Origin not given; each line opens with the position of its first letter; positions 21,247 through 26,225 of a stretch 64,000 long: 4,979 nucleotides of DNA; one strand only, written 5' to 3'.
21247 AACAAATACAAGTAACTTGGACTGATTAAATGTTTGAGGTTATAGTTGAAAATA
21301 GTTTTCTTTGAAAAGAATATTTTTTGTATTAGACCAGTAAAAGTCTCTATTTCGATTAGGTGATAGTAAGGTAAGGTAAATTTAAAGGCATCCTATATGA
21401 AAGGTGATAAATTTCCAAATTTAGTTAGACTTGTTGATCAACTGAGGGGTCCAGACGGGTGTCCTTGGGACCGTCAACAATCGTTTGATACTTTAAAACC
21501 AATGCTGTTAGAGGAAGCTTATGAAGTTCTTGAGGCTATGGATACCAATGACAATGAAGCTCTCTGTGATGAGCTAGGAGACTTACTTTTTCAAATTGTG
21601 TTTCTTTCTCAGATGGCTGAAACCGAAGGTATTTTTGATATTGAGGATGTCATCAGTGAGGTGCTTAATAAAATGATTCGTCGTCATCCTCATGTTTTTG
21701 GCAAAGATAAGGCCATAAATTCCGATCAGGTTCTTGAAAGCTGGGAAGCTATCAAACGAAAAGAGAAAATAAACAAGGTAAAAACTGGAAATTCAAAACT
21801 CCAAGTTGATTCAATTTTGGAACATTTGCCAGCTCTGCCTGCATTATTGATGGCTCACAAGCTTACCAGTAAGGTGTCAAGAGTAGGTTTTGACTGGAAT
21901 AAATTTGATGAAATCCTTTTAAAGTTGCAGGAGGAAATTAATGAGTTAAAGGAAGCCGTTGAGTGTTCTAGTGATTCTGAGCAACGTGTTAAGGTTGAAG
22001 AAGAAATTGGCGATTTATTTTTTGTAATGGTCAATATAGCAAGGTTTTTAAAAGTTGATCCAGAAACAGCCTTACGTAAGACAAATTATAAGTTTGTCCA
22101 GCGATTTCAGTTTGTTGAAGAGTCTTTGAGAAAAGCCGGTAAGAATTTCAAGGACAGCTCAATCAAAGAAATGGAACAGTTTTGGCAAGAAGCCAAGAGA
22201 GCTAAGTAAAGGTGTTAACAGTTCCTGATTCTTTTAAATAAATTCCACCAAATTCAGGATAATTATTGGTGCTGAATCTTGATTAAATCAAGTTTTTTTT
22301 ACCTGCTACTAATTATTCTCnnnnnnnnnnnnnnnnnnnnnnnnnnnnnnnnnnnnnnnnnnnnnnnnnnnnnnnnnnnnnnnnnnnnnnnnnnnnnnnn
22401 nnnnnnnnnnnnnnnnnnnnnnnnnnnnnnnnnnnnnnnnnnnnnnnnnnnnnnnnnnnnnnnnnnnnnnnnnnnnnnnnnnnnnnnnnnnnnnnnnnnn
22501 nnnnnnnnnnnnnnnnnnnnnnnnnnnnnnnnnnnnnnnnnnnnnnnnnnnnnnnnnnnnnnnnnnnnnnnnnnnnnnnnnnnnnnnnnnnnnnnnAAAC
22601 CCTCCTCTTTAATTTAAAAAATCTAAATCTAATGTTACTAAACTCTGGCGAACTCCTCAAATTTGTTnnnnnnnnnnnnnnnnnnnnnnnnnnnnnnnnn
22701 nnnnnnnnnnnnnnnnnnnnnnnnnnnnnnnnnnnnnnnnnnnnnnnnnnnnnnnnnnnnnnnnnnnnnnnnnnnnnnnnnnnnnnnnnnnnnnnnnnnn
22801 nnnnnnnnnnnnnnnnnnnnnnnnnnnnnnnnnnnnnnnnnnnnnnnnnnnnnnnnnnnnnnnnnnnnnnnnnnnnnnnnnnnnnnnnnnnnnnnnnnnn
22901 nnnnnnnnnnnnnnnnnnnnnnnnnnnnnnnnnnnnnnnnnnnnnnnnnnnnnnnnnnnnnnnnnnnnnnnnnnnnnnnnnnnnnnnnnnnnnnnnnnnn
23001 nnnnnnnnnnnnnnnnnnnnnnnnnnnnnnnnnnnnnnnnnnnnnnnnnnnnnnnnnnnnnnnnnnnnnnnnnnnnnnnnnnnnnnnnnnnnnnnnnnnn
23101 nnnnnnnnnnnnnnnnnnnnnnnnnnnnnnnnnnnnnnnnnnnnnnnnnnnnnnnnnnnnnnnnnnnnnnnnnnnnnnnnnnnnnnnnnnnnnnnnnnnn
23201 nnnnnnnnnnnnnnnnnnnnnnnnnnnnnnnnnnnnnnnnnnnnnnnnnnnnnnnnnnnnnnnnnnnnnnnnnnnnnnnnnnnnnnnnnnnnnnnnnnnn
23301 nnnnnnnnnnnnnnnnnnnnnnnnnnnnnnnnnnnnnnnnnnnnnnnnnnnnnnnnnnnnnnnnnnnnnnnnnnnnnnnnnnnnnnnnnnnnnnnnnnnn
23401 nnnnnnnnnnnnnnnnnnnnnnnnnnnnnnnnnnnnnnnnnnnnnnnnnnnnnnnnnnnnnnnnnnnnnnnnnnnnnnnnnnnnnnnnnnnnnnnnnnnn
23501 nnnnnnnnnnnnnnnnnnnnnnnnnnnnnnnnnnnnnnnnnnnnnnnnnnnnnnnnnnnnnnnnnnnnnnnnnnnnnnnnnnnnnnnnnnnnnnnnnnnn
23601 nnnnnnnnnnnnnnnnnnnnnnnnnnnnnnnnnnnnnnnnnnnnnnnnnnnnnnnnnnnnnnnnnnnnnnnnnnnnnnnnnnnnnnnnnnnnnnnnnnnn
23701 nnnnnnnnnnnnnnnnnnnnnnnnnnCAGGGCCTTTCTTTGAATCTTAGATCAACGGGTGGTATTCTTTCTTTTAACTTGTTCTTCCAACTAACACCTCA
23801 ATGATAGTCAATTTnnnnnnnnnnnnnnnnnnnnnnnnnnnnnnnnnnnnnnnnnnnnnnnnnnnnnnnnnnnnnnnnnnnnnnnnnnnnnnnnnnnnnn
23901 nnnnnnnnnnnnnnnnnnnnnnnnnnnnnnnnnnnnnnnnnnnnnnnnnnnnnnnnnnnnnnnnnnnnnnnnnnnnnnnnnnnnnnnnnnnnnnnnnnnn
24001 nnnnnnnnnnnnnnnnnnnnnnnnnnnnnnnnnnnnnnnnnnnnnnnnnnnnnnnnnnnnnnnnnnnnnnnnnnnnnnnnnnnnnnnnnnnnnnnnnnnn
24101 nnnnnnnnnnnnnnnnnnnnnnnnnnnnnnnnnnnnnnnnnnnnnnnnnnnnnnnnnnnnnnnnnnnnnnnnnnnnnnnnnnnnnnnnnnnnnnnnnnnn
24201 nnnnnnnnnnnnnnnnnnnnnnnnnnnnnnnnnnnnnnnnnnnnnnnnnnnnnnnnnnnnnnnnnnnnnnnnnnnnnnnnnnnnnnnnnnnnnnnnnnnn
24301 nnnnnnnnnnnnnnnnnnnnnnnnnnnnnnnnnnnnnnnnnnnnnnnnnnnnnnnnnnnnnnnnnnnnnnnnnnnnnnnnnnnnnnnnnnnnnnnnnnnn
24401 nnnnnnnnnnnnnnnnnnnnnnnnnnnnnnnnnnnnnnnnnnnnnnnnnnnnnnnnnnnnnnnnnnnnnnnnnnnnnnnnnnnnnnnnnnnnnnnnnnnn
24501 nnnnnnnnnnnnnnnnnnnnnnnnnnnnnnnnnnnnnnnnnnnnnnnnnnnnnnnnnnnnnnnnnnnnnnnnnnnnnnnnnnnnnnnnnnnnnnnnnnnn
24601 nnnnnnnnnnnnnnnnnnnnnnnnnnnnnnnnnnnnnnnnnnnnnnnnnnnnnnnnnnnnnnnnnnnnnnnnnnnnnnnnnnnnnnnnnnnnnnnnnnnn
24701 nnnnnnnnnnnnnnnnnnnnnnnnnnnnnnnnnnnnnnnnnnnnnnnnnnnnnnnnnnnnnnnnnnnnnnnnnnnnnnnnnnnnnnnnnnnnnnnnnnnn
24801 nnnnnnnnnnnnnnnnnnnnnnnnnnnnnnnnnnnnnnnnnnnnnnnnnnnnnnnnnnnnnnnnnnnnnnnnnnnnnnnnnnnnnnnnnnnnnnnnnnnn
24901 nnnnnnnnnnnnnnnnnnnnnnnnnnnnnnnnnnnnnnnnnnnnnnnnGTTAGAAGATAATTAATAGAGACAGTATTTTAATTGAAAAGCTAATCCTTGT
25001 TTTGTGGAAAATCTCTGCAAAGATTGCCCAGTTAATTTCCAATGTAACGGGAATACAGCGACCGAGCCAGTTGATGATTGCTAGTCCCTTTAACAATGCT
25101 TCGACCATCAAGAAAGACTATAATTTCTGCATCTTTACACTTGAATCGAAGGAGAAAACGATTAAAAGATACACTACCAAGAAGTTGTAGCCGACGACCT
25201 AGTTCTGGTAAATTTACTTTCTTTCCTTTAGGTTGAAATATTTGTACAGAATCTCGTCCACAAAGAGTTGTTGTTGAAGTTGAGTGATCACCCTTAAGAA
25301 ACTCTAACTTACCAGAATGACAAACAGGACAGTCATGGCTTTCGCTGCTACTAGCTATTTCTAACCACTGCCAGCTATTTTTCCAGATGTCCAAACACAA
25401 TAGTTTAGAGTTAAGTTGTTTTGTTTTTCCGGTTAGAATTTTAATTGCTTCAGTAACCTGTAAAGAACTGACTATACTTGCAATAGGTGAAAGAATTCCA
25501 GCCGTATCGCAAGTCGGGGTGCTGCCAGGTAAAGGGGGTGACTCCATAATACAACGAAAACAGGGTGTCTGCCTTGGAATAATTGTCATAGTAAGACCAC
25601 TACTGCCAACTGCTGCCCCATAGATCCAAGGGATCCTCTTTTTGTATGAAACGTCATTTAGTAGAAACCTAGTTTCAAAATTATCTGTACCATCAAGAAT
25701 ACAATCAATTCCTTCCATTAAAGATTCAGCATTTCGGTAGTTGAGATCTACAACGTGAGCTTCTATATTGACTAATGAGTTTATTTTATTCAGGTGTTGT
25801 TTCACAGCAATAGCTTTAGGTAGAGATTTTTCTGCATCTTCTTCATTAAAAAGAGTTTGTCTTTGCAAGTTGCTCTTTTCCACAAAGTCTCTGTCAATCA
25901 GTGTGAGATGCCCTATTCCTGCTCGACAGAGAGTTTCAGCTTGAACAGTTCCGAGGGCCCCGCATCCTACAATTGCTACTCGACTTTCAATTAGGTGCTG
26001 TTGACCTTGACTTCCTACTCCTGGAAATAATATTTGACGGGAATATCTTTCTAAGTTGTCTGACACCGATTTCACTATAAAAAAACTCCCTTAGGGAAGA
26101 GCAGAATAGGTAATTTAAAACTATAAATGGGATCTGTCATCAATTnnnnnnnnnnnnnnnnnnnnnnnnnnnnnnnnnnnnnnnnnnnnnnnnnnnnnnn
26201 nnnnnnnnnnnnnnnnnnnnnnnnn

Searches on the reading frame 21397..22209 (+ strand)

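Call 6: search_protein_families(library=pfam, proteins=[window:21397-22209:+])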
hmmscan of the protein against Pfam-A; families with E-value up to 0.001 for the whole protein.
window:21397-22209:+ (270 aa): 3 families
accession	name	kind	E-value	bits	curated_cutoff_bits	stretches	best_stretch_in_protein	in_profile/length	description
PF03819.22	MazG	-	7.6e-38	129.1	22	2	28-101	1-74/74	MazG nucleotide pyrophosphohydrolase domain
PF01503.22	PRA-PH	-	1.3e-11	45.2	21.3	1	33-89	30-82/86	Phosphoribosyl-ATP pyrophosphohydrolase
PF12643.12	MazG-like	-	8.5e-05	23.2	27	0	31-96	9-69/85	MazG-like family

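Call 7: search_protein_families(library=ncbifam, proteins=[window:21397-22209:+])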
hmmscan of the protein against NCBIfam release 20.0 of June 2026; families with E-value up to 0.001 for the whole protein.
window:21397-22209:+ (270 aa): 11 families
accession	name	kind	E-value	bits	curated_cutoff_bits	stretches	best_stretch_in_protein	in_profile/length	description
NF052436.1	YabN_Meth_PPase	exception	4e-99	332.8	525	1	4-268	229-486/486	bifunctional methyltransferase/pyrophosphohydrolase YabN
NF007113.1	PRK09562.1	equivalog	2.2e-93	312.5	208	1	6-268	2-250/251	nucleoside triphosphate pyrophosphohydrolase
TIGR00444.1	mazG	subfamily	3.1e-86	289.1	148.3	1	12-267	1-248/248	MazG family protein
NF008986.0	PRK12333.1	equivalog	6.4e-47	160.2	292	1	9-234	4-196/204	nucleoside triphosphate pyrophosphohydrolase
NF008989.0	PRK12334.2-1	equivalog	4.8e-42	144.1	494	1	5-166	114-268/328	nucleoside triphosphate pyrophosphohydrolase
NF008991.0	PRK12334.2-3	equivalog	2.4e-37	129.4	696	2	8-130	138-262/454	nucleoside triphosphate pyrophosphohydrolase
NF008990.0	PRK12334.2-2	equivalog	3.5e-36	125.5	884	1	8-164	146-294/436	nucleoside triphosphate pyrophosphohydrolase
NF008988.0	PRK12334.1-4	equivalog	2.9e-34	118.4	501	1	3-243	130-331/335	nucleoside triphosphate pyrophosphohydrolase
NF008987.0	PRK12334.1-1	equivalog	7.5e-24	84.5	375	1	2-166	83-237/326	nucleoside triphosphate pyrophosphohydrolase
TIGR03188.1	histidine_hisI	equivalog_domain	8.4e-08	32.3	42.7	1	37-73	36-72/84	phosphoribosyl-ATP diphosphatase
NF001611.0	PRK00400.1-3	equivalog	4.6e-05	23.5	99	0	36-88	41-89/108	phosphoribosyl-ATP diphosphatase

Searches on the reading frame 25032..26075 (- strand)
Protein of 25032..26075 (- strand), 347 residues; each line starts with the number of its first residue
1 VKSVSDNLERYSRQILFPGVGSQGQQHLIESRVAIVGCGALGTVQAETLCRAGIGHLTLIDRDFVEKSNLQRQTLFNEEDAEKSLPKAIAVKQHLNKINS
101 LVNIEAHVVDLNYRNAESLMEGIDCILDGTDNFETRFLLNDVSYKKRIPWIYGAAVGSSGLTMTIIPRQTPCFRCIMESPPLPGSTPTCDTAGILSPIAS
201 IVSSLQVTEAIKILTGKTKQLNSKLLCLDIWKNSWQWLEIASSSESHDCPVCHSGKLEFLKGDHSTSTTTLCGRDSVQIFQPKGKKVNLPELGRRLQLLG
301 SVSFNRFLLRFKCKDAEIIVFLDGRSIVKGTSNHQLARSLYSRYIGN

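Call 6: search_protein_families(library=pfam, proteins=[window:25032-26075:-])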
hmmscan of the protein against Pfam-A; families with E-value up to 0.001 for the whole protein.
window:25032-26075:- (347 aa): 1 family
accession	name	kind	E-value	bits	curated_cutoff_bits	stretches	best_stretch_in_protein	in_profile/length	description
PF00899.27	ThiF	-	7.2e-76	254.9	28.1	1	11-250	1-237/238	ThiF family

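Call 7: search_protein_families(library=ncbifam, proteins=[window:25032-26075:-])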
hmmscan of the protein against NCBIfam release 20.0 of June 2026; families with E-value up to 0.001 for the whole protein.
window:25032-26075:- (347 aa): 22 families
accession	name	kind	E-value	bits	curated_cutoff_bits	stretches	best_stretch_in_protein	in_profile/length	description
NF009123.0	PRK12475.1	subfamily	8.6e-119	396.7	510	1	9-346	3-338/338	MoeB/ThiF family adenylyltransferase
TIGR02356.1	adenyl_thiF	equivalog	4.6e-70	235.1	275.25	1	10-214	1-203/203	thiazole biosynthesis adenylyltransferase ThiF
NF006444.0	PRK08762.1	equivalog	8.8e-66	222.1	449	1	6-257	123-372/387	molybdopterin-synthase adenylyltransferase MoeB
NF047750.1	SAMPActivE1UbaA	equivalog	3.6e-58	197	450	1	6-262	8-258/270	SAMP-activating enzyme E1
NF004281.0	PRK05690.1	subfamily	7.4e-57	192.4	266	1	6-249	8-248/250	molybdopterin-synthase adenylyltransferase MoeB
NF006204.0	PRK08328.1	equivalog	2.5e-52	177.8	339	1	6-240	5-231/231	hypothetical protein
NF005902.0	PRK07878.1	equivalog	1.4e-49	169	647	1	5-242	17-256/392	adenylyltransferase/sulfurtransferase MoeZ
TIGR02355.1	moeB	equivalog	1.6e-48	165.2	376.55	1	9-252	3-240/240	molybdopterin-synthase adenylyltransferase MoeB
NF005646.0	PRK07411.1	equivalog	3e-47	161.6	633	1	5-241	13-247/390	molybdopterin-synthase adenylyltransferase MoeB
NF004111.0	PRK05600.1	equivalog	2.5e-40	138.8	437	1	7-241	18-253/371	ThiF family adenylyltransferase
NF006395.0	PRK08644.1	equivalog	5.1e-26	91.6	159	1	22-148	22-147/215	sulfur carrier protein ThiS adenylyltransferase ThiF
TIGR02354.1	thiF_fam2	equivalog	3.1e-21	76.2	152.2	1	25-146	16-134/200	thiamine biosynthesis protein ThiF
NF006077.0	PRK08223.1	equivalog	3.4e-19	68.9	266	1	20-167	18-165/296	hypothetical protein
NF058523.1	6A-MBL_cap2_3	equivalog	9e-17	60.8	320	1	27-131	296-400/665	anti-phage 6A-MBL system cap2_3 protein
NF011424.0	PRK14851.1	subfamily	5.1e-16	57.8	1170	1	11-160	26-173/679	hypothetical protein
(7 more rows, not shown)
